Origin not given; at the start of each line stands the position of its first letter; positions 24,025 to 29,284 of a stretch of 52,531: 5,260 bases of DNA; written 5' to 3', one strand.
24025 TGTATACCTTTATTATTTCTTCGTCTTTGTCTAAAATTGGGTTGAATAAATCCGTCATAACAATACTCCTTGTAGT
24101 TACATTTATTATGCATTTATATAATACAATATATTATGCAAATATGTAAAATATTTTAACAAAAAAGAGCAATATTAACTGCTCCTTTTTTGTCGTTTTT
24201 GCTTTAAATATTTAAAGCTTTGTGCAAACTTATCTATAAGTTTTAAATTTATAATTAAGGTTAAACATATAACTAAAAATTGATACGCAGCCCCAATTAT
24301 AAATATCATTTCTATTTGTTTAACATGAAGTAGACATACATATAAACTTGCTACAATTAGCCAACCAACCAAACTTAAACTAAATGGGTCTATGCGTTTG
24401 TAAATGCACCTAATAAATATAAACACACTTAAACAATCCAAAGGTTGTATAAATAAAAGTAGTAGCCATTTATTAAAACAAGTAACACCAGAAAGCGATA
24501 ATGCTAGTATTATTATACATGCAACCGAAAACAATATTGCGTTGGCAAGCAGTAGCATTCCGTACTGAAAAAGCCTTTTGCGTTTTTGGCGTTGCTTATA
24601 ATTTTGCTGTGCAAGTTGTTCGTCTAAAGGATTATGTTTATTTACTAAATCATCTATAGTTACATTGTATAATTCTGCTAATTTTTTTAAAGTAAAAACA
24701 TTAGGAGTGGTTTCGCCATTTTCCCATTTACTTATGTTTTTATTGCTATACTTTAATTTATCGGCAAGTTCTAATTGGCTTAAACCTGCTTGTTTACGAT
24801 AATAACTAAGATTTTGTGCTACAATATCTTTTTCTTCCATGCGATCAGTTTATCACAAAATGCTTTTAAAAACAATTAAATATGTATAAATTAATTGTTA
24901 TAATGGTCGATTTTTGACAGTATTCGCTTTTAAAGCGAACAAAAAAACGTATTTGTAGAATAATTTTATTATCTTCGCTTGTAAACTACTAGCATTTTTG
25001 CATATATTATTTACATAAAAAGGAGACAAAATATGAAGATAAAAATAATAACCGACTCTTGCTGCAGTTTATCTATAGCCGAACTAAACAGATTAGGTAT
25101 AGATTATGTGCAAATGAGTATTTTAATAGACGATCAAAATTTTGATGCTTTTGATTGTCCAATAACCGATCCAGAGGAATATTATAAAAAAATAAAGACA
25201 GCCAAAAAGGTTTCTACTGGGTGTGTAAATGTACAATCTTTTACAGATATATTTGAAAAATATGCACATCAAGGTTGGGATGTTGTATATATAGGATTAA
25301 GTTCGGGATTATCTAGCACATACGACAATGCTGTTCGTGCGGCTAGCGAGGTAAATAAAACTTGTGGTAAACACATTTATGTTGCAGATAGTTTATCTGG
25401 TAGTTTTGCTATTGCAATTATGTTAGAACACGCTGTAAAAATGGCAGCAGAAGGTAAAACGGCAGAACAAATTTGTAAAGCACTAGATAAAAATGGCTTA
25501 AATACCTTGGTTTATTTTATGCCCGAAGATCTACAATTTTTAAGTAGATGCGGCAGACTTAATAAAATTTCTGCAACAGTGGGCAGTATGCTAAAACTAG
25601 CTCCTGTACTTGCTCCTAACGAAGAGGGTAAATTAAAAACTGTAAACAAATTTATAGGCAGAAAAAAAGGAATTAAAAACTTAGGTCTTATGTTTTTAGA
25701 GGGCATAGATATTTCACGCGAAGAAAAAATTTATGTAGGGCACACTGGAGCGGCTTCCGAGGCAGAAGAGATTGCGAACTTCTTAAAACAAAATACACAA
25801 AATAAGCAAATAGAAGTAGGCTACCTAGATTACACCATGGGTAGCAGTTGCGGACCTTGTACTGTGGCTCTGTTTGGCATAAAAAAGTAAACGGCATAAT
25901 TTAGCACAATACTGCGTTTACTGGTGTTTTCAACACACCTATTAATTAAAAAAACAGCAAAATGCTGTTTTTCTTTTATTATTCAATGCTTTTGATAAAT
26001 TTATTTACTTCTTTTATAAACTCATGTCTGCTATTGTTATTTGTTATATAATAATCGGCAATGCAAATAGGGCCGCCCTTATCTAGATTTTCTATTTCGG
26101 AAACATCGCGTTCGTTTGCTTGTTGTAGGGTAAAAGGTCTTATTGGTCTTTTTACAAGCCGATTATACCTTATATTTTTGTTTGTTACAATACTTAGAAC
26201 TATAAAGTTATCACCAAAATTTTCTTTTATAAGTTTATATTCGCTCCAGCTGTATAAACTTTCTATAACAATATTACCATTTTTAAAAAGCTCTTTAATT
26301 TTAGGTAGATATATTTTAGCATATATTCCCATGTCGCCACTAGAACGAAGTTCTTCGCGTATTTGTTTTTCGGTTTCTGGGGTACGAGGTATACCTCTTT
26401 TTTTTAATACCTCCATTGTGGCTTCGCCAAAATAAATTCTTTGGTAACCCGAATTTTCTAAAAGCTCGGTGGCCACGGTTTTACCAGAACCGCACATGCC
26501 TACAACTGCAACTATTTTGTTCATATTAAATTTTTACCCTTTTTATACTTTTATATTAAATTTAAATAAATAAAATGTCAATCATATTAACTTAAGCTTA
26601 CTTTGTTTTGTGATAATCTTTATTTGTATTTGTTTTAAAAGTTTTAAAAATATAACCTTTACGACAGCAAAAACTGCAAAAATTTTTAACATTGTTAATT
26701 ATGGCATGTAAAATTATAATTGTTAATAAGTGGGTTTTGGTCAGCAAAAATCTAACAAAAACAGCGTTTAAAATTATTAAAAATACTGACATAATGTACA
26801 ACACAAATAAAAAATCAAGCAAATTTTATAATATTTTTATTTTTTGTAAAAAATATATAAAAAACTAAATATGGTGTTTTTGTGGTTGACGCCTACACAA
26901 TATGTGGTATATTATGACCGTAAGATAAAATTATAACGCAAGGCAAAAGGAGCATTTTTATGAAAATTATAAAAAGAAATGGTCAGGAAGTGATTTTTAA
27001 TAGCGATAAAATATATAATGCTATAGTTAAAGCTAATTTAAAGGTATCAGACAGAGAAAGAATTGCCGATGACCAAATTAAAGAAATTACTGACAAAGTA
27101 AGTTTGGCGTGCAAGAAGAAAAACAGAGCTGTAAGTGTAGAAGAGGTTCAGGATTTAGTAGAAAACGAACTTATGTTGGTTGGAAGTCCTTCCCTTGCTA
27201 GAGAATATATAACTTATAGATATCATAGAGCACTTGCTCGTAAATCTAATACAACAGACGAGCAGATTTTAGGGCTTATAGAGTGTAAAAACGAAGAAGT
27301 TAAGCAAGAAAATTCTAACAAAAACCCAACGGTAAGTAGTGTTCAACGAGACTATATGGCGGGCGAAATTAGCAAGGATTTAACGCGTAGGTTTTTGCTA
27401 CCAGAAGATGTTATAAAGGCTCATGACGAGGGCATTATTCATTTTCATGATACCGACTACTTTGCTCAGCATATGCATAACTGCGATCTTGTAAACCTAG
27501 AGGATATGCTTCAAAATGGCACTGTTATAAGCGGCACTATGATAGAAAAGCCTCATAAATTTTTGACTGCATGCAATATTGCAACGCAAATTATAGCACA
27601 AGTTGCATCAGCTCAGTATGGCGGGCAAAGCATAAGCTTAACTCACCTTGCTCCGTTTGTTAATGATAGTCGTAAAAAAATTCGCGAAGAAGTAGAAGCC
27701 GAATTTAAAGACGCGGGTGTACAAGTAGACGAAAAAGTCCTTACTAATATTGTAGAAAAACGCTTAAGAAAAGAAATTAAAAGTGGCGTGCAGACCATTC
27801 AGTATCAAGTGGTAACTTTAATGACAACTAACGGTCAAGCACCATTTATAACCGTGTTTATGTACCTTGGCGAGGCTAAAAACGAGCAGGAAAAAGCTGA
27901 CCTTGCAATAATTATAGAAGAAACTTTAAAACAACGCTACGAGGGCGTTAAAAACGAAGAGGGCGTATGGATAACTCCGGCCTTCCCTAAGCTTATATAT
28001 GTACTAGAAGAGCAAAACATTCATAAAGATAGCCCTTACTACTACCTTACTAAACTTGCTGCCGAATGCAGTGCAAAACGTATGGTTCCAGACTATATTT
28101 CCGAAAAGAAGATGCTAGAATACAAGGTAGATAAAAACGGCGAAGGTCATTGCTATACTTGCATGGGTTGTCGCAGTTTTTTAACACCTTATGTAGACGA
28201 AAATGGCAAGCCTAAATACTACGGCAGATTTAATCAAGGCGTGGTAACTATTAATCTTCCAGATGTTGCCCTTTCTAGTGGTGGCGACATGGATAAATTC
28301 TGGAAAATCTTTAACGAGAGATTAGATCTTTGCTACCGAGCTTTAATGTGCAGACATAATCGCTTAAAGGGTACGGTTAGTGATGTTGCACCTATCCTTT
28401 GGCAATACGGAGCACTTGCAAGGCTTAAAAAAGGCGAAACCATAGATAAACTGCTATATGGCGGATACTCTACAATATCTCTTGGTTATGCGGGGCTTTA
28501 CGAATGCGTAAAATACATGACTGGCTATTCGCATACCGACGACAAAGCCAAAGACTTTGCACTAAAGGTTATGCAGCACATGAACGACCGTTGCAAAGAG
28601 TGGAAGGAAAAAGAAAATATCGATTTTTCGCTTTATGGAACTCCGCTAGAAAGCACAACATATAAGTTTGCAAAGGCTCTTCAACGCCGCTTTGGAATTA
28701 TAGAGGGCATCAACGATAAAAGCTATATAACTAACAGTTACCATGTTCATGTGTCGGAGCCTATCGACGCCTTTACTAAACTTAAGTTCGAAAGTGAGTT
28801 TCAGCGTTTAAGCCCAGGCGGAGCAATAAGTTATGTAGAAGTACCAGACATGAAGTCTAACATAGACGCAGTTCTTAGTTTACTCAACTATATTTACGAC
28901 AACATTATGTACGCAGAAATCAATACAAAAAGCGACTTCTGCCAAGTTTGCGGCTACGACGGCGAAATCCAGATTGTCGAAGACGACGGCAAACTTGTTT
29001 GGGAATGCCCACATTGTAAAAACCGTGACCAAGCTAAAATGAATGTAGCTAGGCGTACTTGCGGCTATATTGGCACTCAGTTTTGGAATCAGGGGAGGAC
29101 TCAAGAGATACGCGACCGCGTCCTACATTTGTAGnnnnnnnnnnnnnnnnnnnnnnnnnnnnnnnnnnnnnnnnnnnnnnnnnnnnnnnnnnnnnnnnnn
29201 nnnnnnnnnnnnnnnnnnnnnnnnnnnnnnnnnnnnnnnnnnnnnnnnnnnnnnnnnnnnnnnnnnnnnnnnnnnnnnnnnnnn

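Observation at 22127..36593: The repeat family is dispersed and its left end sits on or just after stop codons of + strand genes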

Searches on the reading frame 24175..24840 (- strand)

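Call 64: search_protein_families(library=pfam, proteins=[window:24175-24840:-], max_evalue=0.00001)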
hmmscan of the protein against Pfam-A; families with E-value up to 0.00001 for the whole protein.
window:24175-24840:- (221 aa): 4 families
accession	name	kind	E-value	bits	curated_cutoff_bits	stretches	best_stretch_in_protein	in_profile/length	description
PF01381.28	HTH_3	-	2.1e-17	63.3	23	1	13-65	3-55/55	Helix-turn-helix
PF12844.13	HTH_19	-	1e-11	45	30.2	1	10-69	3-62/64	Helix-turn-helix domain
PF13560.12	HTH_31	-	5.4e-09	36.7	27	1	14-64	9-60/64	Helix-turn-helix domain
PF13443.12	HTH_26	-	4.6e-06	27.2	22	1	10-66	1-58/63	Cro/C1-type HTH DNA-binding domain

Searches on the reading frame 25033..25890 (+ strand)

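Call 12: search_protein_families(library=pfam, proteins=[window:25033-25890:+])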
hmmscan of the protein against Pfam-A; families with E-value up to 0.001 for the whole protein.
window:25033-25890:+ (285 aa): 1 family
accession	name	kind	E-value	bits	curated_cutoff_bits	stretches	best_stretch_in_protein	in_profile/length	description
PF02645.21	DegV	-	8.6e-65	219.3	27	1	2-284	1-279/280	Uncharacterised protein, DegV family COG1307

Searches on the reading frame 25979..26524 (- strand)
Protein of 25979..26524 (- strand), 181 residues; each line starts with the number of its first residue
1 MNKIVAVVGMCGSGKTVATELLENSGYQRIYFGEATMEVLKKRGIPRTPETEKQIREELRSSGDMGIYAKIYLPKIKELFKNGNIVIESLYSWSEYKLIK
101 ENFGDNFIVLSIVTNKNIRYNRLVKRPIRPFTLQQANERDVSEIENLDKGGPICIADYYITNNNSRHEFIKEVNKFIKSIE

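Call 12: search_protein_families(library=pfam, proteins=[window:25979-26524:-])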
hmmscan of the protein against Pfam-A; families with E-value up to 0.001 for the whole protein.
window:25979-26524:- (181 aa): 2 families
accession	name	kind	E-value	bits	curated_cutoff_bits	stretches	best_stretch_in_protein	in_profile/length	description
PF13238.12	AAA_18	-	1.3e-08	35.8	29.4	1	5-127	1-112/128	AAA domain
PF13207.12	AAA_17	-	0.00036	21.3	27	1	8-123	1-120/136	AAA domain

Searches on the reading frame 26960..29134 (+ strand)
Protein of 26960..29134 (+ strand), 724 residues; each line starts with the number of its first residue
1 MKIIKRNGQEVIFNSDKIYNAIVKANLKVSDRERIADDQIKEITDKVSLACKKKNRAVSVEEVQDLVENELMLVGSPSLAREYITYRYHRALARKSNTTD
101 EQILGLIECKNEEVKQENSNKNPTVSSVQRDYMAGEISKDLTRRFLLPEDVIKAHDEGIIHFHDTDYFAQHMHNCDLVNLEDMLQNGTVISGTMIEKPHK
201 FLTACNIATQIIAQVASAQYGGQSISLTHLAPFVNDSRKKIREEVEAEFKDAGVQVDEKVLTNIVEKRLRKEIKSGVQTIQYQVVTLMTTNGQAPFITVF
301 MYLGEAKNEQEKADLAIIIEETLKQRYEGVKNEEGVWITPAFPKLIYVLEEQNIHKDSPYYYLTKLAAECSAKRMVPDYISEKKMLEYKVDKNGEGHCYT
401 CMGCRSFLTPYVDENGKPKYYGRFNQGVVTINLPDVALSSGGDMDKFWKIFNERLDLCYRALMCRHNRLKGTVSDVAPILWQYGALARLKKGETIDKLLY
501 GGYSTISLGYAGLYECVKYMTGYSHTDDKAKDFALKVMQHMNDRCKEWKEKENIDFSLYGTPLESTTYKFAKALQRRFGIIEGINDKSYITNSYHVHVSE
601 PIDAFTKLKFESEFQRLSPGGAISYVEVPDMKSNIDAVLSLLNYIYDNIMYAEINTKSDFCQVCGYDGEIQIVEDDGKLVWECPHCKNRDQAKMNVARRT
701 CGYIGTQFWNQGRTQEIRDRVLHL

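Call 12: search_protein_families(library=pfam, proteins=[window:26960-29134:+])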
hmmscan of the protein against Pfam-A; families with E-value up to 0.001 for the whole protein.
window:26960-29134:+ (724 aa): 3 families
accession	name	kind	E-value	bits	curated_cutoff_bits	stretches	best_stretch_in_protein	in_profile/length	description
PF13597.11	NRDD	-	2.2e-199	664.2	26.2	1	117-723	1-562/562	Anaerobic ribonucleoside-triphosphate reductase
PF03477.21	ATP-cone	-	5.5e-19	68.9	25.8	1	1-90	1-86/88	ATP cone domain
PF01228.26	Gly_radical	-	1.1e-17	65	22.2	1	599-705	2-103/106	Glycine radical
